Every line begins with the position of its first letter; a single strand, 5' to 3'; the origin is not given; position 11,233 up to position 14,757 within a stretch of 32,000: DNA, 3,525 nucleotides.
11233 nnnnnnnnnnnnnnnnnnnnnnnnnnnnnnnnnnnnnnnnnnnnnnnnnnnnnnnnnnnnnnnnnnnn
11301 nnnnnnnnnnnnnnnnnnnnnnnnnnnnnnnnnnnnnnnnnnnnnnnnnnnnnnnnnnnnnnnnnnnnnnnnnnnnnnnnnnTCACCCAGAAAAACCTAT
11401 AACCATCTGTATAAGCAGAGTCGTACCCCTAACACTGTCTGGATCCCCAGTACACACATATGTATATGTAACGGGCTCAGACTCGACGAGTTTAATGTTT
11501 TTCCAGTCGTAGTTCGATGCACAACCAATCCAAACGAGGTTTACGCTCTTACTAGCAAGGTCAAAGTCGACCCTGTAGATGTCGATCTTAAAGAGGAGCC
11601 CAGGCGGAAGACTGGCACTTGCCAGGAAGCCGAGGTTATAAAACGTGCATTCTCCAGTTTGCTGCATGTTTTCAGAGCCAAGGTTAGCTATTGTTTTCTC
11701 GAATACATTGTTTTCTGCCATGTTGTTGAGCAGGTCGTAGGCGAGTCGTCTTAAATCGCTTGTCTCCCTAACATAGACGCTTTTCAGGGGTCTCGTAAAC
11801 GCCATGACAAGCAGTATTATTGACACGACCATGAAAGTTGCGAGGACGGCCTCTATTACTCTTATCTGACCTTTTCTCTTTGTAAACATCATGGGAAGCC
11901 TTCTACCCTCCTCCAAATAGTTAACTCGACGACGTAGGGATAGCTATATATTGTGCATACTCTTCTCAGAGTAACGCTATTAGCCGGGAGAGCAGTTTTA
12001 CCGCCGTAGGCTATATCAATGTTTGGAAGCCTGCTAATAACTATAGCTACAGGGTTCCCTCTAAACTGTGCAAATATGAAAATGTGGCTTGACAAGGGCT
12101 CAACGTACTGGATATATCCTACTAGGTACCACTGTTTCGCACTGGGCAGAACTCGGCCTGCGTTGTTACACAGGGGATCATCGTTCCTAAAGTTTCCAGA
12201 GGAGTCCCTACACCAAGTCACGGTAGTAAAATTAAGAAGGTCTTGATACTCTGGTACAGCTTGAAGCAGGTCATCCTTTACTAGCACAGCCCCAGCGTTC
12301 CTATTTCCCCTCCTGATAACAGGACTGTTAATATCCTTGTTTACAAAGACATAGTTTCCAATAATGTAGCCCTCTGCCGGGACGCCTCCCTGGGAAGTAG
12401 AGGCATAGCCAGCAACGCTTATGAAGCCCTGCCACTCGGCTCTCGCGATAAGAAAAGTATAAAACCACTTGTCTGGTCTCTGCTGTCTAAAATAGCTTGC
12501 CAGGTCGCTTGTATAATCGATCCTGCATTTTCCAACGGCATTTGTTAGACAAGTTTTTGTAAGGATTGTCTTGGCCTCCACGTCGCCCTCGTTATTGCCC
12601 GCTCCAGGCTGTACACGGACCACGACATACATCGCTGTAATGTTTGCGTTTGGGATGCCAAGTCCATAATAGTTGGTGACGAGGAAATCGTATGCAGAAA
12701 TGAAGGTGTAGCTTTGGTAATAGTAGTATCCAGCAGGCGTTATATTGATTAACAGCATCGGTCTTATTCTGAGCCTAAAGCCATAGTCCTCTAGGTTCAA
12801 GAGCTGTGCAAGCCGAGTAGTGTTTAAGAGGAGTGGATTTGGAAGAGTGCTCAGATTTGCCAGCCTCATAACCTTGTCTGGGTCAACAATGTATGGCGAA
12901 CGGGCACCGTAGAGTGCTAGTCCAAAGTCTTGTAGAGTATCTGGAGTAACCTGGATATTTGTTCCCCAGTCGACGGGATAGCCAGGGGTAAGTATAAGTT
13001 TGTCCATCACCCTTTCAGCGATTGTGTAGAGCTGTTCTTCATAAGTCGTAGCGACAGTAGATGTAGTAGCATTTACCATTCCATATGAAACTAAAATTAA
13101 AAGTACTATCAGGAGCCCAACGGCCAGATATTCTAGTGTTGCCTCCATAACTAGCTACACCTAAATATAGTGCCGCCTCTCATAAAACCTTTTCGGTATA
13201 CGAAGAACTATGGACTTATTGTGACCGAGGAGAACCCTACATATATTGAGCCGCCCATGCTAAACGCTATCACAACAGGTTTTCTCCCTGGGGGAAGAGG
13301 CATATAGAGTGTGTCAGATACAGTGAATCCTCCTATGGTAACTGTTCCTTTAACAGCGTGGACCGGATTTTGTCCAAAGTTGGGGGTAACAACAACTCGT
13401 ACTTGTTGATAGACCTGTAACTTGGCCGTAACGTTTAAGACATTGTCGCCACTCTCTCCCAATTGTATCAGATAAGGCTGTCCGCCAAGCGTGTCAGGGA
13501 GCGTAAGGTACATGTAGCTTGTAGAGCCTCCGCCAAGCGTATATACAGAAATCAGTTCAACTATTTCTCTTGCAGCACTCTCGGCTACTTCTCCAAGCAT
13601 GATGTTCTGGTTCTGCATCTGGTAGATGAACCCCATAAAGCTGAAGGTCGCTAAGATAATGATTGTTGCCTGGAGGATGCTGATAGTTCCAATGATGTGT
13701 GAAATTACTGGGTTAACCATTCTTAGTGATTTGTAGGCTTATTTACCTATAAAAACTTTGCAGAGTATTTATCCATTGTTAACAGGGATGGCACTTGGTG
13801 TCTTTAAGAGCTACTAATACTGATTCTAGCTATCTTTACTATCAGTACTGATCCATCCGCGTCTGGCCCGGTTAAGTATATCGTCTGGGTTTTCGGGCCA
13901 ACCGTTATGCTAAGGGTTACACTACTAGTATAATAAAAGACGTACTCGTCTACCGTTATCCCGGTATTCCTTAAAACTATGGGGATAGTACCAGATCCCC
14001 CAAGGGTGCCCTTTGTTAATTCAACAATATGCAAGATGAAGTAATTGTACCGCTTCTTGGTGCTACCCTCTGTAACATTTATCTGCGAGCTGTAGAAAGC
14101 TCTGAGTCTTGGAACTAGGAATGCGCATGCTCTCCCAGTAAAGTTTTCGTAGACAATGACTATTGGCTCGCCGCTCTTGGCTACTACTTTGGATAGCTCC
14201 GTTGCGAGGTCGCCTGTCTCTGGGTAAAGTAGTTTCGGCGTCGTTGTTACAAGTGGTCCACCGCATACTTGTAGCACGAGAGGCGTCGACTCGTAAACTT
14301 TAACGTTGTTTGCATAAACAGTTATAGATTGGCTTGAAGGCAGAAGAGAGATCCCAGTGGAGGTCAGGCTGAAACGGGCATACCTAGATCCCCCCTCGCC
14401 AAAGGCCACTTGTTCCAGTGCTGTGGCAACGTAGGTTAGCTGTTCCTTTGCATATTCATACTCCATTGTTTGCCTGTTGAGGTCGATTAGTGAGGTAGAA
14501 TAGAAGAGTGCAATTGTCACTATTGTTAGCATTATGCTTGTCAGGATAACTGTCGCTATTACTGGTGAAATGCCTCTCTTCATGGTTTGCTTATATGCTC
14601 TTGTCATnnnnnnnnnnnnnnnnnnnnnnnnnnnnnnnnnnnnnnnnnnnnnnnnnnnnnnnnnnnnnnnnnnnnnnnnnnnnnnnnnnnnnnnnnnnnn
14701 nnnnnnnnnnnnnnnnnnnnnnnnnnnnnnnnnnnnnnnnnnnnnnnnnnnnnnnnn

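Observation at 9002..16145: Six-gene, translationally coupled surface locus of type-IV-pilin-like proteins with no assembly ATPase, platform protein or prepilin peptidase in cis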

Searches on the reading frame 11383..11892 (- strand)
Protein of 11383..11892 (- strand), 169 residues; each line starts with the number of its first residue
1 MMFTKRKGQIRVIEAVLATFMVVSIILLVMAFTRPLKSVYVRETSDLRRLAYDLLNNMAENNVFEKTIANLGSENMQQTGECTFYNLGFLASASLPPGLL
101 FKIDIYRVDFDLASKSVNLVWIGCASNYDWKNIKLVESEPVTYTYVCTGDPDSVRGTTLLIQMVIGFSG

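Call 3: search_protein_families(library=pfam, proteins=[window:11383-11892:-], max_evalue=1)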
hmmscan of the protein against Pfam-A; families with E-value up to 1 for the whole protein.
window:11383-11892:- (169 aa): 3 families
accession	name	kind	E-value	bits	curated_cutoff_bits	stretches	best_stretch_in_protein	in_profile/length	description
PF23959.1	DUF7288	-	0.0069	17.2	27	1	7-77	1-74/184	Family of unknown function (DUF7288)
PF02116.20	STE2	-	0.051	13.3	27.2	1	4-64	60-120/280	Fungal pheromone mating factor STE2 GPCR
PF18855.6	baeRF_family11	-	0.21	12.4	27.2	1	8-60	67-118/139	Bacterial archaeo-eukaryotic release factor family 11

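Call 4: search_protein_families(library=ncbifam, proteins=[window:11383-11892:-], max_evalue=1)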
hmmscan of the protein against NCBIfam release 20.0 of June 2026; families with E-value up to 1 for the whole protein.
window:11383-11892:- (169 aa): 2 families
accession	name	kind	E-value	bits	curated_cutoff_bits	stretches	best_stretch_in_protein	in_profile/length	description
NF004782.0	PRK06128.1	equivalog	0.04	13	481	1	51-96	134-179/300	SDR family oxidoreductase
TIGR04370.1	glyco_rpt_poly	subfamily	0.082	11.9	40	1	1-110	202-309/396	oligosaccharide repeat unit polymerase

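Call 56: search_protein_families(library=pfam, alignment_id=A4, max_evalue=0.1)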
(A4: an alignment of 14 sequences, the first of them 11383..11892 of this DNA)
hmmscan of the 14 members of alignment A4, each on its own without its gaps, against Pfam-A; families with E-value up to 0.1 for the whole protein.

A. member 1, window:11383-11892:- (169 aa): 2 families
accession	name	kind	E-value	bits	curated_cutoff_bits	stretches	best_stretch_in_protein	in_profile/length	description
PF23959.1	DUF7288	-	0.0069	17.2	27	1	7-77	1-74/184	Family of unknown function (DUF7288)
PF02116.20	STE2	-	0.051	13.3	27.2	1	4-64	60-120/280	Fungal pheromone mating factor STE2 GPCR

B. families by the number of members that match (of 14 scanned): 5 families
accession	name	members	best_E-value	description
PF23959.1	DUF7288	3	0.0069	Family of unknown function (DUF7288)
PF11514.14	DUF3219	1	0.039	Protein of unknown function (DUF3219)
PF02116.20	STE2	1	0.051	Fungal pheromone mating factor STE2 GPCR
PF12442.13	DUF3681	1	0.058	Protein of unknown function (DUF3681)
PF09852.15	DUF2079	1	0.077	Predicted membrane protein (DUF2079)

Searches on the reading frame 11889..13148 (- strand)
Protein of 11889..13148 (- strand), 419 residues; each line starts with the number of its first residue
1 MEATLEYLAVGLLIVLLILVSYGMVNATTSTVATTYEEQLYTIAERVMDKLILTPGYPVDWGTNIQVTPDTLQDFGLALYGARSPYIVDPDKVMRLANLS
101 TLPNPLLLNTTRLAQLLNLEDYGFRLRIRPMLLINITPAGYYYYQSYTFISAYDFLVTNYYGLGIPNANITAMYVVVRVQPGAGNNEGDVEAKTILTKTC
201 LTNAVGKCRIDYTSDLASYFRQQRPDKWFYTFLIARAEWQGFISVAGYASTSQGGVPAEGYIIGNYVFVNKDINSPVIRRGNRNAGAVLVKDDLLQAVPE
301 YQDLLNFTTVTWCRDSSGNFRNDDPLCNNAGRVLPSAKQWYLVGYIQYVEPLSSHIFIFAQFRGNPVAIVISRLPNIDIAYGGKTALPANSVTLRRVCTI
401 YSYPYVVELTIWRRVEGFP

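Call 3: search_protein_families(library=pfam, proteins=[window:11889-13148:-], max_evalue=1)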
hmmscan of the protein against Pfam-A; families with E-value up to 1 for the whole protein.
window:11889-13148:- (419 aa): 0 families

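Call 4: search_protein_families(library=ncbifam, proteins=[window:11889-13148:-], max_evalue=1)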
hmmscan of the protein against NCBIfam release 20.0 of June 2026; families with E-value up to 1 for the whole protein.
window:11889-13148:- (419 aa): 0 families

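Call 12: find_encoding_contigs(protein=window:11889-13148:-, flank=10000, max_places=6)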
Protein window:11889-13148:- (419 aa): 1 contig read that carries it; 1 place shown.
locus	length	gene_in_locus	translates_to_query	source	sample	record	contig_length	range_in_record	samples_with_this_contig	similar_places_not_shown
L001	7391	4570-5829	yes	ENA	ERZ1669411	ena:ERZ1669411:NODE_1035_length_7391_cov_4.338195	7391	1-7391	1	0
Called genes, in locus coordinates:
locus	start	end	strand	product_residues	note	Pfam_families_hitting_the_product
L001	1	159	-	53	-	?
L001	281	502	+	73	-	PF02597:ThiS (weak), PF21965:SAMP2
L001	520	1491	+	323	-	PF22082:TtuA_LIM_N (weak), PF01171:ATP_bind_3, PF03054:tRNA_Me_trans (weak)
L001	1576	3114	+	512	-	-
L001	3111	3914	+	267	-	-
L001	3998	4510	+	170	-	-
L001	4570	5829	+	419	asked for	-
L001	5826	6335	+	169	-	-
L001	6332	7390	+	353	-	?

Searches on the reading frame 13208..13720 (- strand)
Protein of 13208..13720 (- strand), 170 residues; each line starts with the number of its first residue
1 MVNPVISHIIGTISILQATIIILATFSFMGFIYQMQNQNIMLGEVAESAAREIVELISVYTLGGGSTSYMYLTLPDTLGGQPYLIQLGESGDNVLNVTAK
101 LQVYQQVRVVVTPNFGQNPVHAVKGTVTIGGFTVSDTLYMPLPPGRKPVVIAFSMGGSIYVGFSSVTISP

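Call 3: search_protein_families(library=pfam, proteins=[window:13208-13720:-], max_evalue=1)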
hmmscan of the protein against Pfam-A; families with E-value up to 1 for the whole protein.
window:13208-13720:- (170 aa): 1 family
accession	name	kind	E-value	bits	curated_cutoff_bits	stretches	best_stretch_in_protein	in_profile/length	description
PF23928.1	DUF7266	-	0.068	13.3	27.6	1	22-110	25-111/145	Family of unknown function (DUF7266)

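Call 4: search_protein_families(library=ncbifam, proteins=[window:13208-13720:-], max_evalue=1)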
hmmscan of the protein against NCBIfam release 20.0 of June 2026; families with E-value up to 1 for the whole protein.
window:13208-13720:- (170 aa): 0 families

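Call 57: search_protein_families(library=pfam, alignment_id=A3, max_evalue=0.1)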
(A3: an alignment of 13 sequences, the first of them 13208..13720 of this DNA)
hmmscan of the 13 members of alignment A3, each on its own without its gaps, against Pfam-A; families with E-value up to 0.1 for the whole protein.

A. member 1, window:13208-13720:- (170 aa): 1 family
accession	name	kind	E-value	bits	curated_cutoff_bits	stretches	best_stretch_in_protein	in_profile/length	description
PF23928.1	DUF7266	-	0.068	13.3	27.6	1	22-110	25-111/145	Family of unknown function (DUF7266)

B. families by the number of members that match (of 13 scanned): 8 families
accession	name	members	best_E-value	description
PF23928.1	DUF7266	6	0.0013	Family of unknown function (DUF7266)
PF13690.11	CheX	2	0.082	Chemotaxis phosphatase CheX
PF24320.1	DUF7492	1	0.0033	Domain of unknown function (DUF7492)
PF09087.17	Cyc-maltodext_N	1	0.011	Cyclomaltodextrinase, N-terminal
PF19863.4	DUF6337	1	0.034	Family of unknown function (DUF6337)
PF14305.11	ATPgrasp_TupA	1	0.045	TupA-like ATPgrasp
PF17651.6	Raco_middle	1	0.086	RACo middle region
PF09266.15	VirDNA-topo-I_N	1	0.088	Viral DNA topoisomerase I, N-terminal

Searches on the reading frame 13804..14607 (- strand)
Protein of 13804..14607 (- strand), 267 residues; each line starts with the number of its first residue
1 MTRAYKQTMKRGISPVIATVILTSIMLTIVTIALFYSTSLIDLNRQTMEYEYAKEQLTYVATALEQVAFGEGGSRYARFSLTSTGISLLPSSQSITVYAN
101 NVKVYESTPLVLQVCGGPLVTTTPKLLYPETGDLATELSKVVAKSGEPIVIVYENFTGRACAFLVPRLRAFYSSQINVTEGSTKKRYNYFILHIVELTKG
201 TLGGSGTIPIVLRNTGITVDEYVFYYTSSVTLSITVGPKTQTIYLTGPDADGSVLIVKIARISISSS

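Call 3: search_protein_families(library=pfam, proteins=[window:13804-14607:-], max_evalue=1)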
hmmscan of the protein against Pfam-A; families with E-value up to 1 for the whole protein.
window:13804-14607:- (267 aa): 4 families
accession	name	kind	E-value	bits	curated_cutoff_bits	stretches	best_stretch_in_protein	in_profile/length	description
PF13789.11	DUF4181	-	0.011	16.6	25.4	1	17-68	49-99/108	Domain of unknown function (DUF4181)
PF14730.11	DUF4468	-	0.026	15.3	22.6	0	193-231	37-75/92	Domain of unknown function (DUF4468) with TBP-like fold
PF23960.2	DUF7289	-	0.089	12.7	27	1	11-112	1-104/238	Family of unknown function (DUF7289)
PF16020.10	Deltameth_res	-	0.48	10.7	27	1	20-45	24-49/52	Deltamethrin resistance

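Call 4: search_protein_families(library=ncbifam, proteins=[window:13804-14607:-], max_evalue=1)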
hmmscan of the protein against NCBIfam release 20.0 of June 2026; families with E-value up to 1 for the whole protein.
window:13804-14607:- (267 aa): 2 families
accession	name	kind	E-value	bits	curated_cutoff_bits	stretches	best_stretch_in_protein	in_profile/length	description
TIGR02537.2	arch_flag_Nterm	domain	0.0009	18.7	20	1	9-24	1-16/33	archaellin/type IV pilin N-terminal domain-containing protein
NF046073.1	UpsA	equivalog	0.18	11.9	130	1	10-57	1-48/136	pilin subunit UpsA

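Call 13: find_encoding_contigs(protein=window:13804-14607:-, flank=10000, max_places=6)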
Protein window:13804-14607:- (267 aa): 2 contigs read that carry it; 2 places shown.
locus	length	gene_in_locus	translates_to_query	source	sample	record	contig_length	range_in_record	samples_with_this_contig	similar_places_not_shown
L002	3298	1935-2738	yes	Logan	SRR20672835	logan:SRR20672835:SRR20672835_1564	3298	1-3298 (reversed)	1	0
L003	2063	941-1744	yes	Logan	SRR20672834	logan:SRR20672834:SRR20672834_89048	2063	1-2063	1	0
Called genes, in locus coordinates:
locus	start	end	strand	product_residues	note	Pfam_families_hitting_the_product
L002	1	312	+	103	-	?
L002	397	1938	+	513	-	-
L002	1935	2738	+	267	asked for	-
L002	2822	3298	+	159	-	?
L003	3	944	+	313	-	?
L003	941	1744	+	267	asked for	-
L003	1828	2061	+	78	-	?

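Call 48: find_homologous_proteins(query=window:13804-14607:-, max_evalue=0.001)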
Query window:13804-14607:- (267 aa): 62 proteins with E <= 0.001 among 1105 candidates.
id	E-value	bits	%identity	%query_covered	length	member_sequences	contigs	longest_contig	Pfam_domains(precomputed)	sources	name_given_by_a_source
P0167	7.4e-153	525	96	100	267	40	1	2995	-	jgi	-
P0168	3.3e-119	415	72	99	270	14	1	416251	-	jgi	jgi:flagellin-like protein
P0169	1.2e-104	367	68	96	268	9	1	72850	-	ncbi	ncbi:MAG: hypothetical protein ACP5GL_04450 [Infirmifilum sp.]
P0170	5.4e-100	352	65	98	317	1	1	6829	-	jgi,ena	-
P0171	2.0e-99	350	65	100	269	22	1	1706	-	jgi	jgi:flagellin-like protein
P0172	2.0e-98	347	65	97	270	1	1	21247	-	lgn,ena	-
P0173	3.2e-97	343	62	98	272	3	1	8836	-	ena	-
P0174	5.3e-95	336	62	98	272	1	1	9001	-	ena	-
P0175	3.9e-93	329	60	93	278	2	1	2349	-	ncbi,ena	-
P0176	1.6e-91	324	57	96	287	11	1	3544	-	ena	-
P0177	2.2e-91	324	58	96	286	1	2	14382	-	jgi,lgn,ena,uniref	uniref:Uncharacterized protein n=1 Tax=Thermofilum pendens TaxID=2269 RepID=A0A7C3SL96_THEPE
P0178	1.9e-90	321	61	91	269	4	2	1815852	-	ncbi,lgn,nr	ncbi:hypothetical protein [Thermofilum pendens]|nr:hypothetical protein [Thermofilum pendens]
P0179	1.3e-87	311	55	96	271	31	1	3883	-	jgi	jgi:flagellin-like protein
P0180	1.5e-83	298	53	96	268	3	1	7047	-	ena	-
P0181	3.7e-82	294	56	92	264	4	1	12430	-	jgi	-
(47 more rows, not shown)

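Call 55: search_protein_families(library=pfam, alignment_id=A2, max_evalue=0.1)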
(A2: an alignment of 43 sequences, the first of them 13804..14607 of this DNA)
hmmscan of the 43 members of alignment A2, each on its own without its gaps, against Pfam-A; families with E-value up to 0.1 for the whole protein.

A. member 1, window:13804-14607:- (267 aa): 3 families
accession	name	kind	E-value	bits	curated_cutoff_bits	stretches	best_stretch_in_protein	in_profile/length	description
PF13789.11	DUF4181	-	0.011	16.6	25.4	1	17-68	49-99/108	Domain of unknown function (DUF4181)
PF14730.11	DUF4468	-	0.026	15.3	22.6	0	193-231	37-75/92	Domain of unknown function (DUF4468) with TBP-like fold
PF23960.2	DUF7289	-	0.089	12.7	27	0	11-112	1-104/238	Family of unknown function (DUF7289)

B. families by the number of members that match (of 43 scanned): 14 families
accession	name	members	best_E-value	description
PF23960.2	DUF7289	11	0.0039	Family of unknown function (DUF7289)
PF13789.11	DUF4181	10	0.011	Domain of unknown function (DUF4181)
PF07790.16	Pilin_N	6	0.014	Archaeal Type IV pilin, N-terminal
PF23928.1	DUF7266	3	0.045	Family of unknown function (DUF7266)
PF11318.15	DUF3120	2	0.053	Protein of unknown function (DUF3120)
PF12985.13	DUF3869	1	0.015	Domain of unknown function (DUF3869)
PF10614.14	CsgF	1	0.017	Type VIII secretion system (T8SS), CsgF protein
PF14730.11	DUF4468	1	0.026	Domain of unknown function (DUF4468) with TBP-like fold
PF01490.24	Aa_trans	1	0.047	Transmembrane amino acid transporter protein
PF17870.6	Insulin_TMD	1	0.048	Insulin receptor trans-membrane segment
PF22201.2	FlaF_Ig-like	1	0.066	Conserved flagellar protein F, immunoglobulin-like domain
PF01052.25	FliMN_C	1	0.086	Type III flagellar switch regulator (C-ring) FliN C-term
PF11440.14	AGT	1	0.087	DNA alpha-glucosyltransferase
PF13055.11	DUF3917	1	0.093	Protein of unknown function (DUF3917)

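Call 59: predict_structure(alignment_id=A2)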
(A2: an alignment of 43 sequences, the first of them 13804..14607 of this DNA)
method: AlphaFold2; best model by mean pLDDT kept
length: 267 residues; sequences in the alignment: 43
mean_pLDDT: 91.2   pTM: 0.81
mean pLDDT of the five models: 91.2, 91.2, 90.9, 89.6, 88.0
residues with pLDDT >= 90: 216; 70-90: 37; 50-70: 11; < 50: 3
segments of 3 or more residues with pLDDT < 50: 1-3
pLDDT, mean of each block of 10 residues (from residue 1): 53 82 95 92 92 95 90 82 87 95 96 93 95 93 94 95 97 96 95 95 81 94 96 95 96 97 90
secondary structure, 60 per line:
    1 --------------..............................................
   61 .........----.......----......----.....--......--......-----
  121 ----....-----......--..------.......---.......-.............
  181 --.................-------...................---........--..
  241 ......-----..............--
elements in order: H15-69 E74-80 E85-90 E95-99 E102-107 E110-115 E125-128 H134-139 E150-156 E160-166 E168-180 E183-199 E207-225 E229-236 E239-246 E252-265

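Call 64: fold_search(model_id=the predicted structure, library=pdb)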
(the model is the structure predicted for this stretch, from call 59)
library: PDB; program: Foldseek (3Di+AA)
matches with E <= 10: 482; with E <= 0.001: 0
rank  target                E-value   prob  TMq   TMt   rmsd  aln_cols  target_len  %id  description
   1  2an1_C                1.2e-02  0.09  0.09  0.09  21.8       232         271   12  Structural Genomics, The crystal structure of a putative kinase from Salmonella typhimurim LT2 (released 2005-09-27)
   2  8kgc_A                1.2e-02  0.08  0.09  0.08  18.3       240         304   13  Cryo-EM structure of human NADK tetramer (released 2024-08-21)
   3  8h8e_E                1.5e-02  0.13  0.14  0.13  25.8       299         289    9  Structure of the dimeric Xenopus tropical acid-sensitive outwardly rectifying channel ASOR trimer bound with tRNA (clo (released 2024-05-01)
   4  7mh7                  2.0e-02  0.08  0.10  0.09  20.7       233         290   12  crystal structure of NAD kinase from Pseudomonas aeruginosa PAO1 (released 2021-04-21)
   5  4hao_A                2.2e-02  0.08  0.09  0.09  21.8       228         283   12  Crystal Structure of Inorganic Polyphosphate/ATP-NAD Kinase from Yersinia pestis CO92 (released 2012-10-10)
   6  8dhw_A                2.4e-02  0.06  0.09  0.05  21.6       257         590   10  Treponema lecithinolyticum beta-glucuronidase in complex with a UNC4917-glucuronide conjugate (released 2023-05-17)
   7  8zlb_A                2.6e-02  0.06  0.11  0.10  26.0       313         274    7  EB bound state of hPAC (released 2025-07-23)
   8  7qvs_A                2.8e-02  0.08  0.10  0.10  22.2       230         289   12  Pseudomonas aeruginosa nicotinamide adenine dinucleotide kinase (NADK) structure in complex with NADP (released 2022-09-14)
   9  7jna_A                4.8e-02  0.06  0.11  0.10  24.1       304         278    8  Cryo-EM structure of human proton-activated chloride channel PAC at pH 8 (released 2020-11-11)
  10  7ji3_A                5.7e-02  0.05  0.11  0.11  26.3       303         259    8  Cryo-EM structure of a proton-activated chloride channel (released 2021-03-03)
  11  8e72_A                5.7e-02  0.04  0.08  0.05  21.8       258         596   10  Treponema lecithinolyticum beta-glucuronidase in complex with a ciprofloxacin-glucuronide conjugate (released 2023-06-21)
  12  4hao_B                7.5e-02  0.05  0.10  0.09  20.4       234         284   12  Crystal Structure of Inorganic Polyphosphate/ATP-NAD Kinase from Yersinia pestis CO92 (released 2012-10-10)
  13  7qvs_B                7.5e-02  0.04  0.08  0.09  21.6       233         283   11  Pseudomonas aeruginosa nicotinamide adenine dinucleotide kinase (NADK) structure in complex with NADP (released 2022-09-14)
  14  5czk_A                7.5e-02  0.04  0.09  0.05  19.2       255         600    8  Structure of E. coli beta-glucuronidase bound with a novel, potent inhibitor 1-((6,8-dimethyl-2-oxo-1,2-dihydroquinoli (released 2015-10-14)
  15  9hqo_A                7.5e-02  0.02  0.08  0.08  24.5       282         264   10  Cryo-EM structure of bovine TMEM206-YFP purified and plunged using MISO (micro-purification) (released 2025-11-05)
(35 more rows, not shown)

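Call 76: search_solved_structures(query=A2, max_evalue=1)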
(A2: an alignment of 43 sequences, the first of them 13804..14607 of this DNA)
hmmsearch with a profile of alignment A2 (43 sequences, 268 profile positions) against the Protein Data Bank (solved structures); distinct sequences matched with E-value up to 1: 9.
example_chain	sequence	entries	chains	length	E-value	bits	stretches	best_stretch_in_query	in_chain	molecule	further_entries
2xvi_A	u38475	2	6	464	0.2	14.2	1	71-121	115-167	FLAVIN-CONTAINING MONOOXYGENASE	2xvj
2xve_A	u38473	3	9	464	0.2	14.1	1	71-121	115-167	FLAVIN-CONTAINING MONOOXYGENASE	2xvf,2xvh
8b2d_A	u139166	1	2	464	0.27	13.7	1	71-121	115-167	Flavin-containing monooxygenase, Fmo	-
9e6q_AV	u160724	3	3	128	0.29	13.6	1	127-190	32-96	Large ribosomal subunit protein uL24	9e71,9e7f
2xlp_A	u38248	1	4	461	0.49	12.9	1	71-121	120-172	FLAVIN-CONTAINING MONOOXYGENASE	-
2vq7_A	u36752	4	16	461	0.49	12.9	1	71-121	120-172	FLAVIN-CONTAINING MONOOXYGENASE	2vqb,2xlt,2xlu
2xls_A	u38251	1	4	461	0.49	12.9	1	71-121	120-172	FLAVIN-CONTAINING MONOOXYGENASE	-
2xlr_A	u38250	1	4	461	0.49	12.9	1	71-121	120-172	FLAVIN-CONTAINING MONOOXYGENASE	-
1sjp_A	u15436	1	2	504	0.94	12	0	141-176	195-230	60 kDa chaperonin 2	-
